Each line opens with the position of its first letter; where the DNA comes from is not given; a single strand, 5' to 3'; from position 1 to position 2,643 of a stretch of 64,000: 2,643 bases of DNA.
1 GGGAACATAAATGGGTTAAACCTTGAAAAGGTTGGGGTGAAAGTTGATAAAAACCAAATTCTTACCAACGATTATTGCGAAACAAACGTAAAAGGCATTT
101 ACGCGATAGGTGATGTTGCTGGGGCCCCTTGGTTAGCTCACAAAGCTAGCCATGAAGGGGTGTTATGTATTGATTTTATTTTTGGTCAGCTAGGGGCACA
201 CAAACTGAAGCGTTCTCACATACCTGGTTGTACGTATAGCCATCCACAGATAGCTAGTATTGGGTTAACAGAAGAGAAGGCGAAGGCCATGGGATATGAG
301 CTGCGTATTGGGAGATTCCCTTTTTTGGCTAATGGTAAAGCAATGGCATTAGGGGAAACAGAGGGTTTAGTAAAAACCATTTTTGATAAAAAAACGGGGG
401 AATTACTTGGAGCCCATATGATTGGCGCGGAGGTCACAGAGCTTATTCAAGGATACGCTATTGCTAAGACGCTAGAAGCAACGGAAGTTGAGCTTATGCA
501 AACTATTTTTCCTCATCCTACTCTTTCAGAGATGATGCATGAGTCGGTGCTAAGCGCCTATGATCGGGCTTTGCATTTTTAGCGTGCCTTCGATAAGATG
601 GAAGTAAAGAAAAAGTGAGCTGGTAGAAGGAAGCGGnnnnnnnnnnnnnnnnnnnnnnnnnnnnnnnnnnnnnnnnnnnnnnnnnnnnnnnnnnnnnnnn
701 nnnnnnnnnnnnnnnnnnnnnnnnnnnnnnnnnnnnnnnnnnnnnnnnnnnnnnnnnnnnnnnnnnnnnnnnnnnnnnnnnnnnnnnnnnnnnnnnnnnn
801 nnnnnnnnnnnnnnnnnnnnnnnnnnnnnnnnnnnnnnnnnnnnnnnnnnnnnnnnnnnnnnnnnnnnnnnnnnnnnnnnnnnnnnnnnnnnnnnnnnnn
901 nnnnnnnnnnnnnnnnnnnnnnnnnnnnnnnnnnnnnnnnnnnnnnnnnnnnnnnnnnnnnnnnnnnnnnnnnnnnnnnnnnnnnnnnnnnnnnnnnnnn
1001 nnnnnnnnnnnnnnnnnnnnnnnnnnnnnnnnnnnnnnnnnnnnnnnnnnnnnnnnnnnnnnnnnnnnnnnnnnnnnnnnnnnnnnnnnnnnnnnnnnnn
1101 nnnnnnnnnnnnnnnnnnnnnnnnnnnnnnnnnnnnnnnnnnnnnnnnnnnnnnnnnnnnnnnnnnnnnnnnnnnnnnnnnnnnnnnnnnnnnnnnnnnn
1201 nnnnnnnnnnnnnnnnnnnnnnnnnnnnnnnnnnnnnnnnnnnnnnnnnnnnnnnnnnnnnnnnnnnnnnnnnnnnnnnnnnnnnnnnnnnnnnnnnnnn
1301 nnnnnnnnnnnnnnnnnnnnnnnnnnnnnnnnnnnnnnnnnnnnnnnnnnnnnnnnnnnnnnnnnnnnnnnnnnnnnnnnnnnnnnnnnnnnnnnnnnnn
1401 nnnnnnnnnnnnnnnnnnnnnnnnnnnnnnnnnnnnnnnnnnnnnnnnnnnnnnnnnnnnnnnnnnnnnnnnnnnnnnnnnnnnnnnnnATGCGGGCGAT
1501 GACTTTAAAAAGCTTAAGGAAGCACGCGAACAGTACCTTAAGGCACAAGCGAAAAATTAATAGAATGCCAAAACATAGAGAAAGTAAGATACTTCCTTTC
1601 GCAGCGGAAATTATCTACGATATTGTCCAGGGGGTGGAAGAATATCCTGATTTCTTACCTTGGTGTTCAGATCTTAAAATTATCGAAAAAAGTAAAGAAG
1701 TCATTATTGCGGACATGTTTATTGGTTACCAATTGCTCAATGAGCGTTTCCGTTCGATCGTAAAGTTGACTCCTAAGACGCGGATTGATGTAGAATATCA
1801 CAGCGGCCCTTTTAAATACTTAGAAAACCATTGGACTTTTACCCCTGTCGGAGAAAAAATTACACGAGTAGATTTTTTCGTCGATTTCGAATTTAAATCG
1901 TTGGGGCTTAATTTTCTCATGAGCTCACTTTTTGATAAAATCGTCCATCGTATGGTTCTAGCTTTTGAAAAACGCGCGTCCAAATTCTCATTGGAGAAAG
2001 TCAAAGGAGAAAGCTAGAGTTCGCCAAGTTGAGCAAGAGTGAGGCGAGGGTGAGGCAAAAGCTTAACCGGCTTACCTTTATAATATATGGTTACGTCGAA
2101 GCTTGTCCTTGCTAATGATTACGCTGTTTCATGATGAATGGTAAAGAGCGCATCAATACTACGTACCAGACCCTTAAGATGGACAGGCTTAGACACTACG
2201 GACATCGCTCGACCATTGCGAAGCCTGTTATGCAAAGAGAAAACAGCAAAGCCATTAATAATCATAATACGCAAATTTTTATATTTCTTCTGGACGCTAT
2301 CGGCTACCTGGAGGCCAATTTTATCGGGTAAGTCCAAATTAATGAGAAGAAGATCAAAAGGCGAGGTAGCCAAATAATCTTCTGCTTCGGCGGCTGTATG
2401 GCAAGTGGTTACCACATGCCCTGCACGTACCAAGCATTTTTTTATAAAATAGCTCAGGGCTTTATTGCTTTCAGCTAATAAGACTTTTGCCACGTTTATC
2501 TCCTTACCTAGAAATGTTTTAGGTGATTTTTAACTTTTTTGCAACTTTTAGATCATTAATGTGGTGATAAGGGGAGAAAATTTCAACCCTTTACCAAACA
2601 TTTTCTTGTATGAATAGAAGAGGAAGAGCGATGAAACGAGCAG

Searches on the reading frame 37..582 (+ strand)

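Call 39: search_protein_families(library=pfam, proteins=[window:37-582:+], max_evalue=0.00001)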
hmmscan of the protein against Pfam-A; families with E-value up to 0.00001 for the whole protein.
window:37-582:+ (181 aa): 2 families
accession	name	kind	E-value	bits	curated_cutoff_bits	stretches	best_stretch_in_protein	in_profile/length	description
PF02852.28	Pyr_redox_dim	-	3.7e-38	130.5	25.3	1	62-170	1-109/110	Pyridine nucleotide-disulphide oxidoreductase, dimerisation domain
PF07992.20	Pyr_redox_2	-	6.3e-09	36.1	26.1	1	4-41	253-291/291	Pyridine nucleotide-disulphide oxidoreductase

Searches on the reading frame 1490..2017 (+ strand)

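Call 39: search_protein_families(library=pfam, proteins=[window:1490-2017:+], max_evalue=0.00001)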
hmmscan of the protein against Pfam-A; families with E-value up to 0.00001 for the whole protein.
window:1490-2017:+ (175 aa): 1 family
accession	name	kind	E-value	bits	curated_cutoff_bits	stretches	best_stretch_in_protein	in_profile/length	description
PF03364.25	Polyketide_cyc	-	2.6e-28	99.3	23.4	1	36-160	2-126/126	Polyketide cyclase / dehydrase and lipid transport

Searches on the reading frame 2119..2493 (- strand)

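Call 39: search_protein_families(library=pfam, proteins=[window:2119-2493:-], max_evalue=0.00001)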
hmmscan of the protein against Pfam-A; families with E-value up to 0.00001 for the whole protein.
window:2119-2493:- (124 aa): 1 family
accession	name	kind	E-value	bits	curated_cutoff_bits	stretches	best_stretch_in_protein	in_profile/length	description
PF00072.30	Response_reg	-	2e-12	47.7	30.2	1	4-113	1-110/111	Response regulator receiver domain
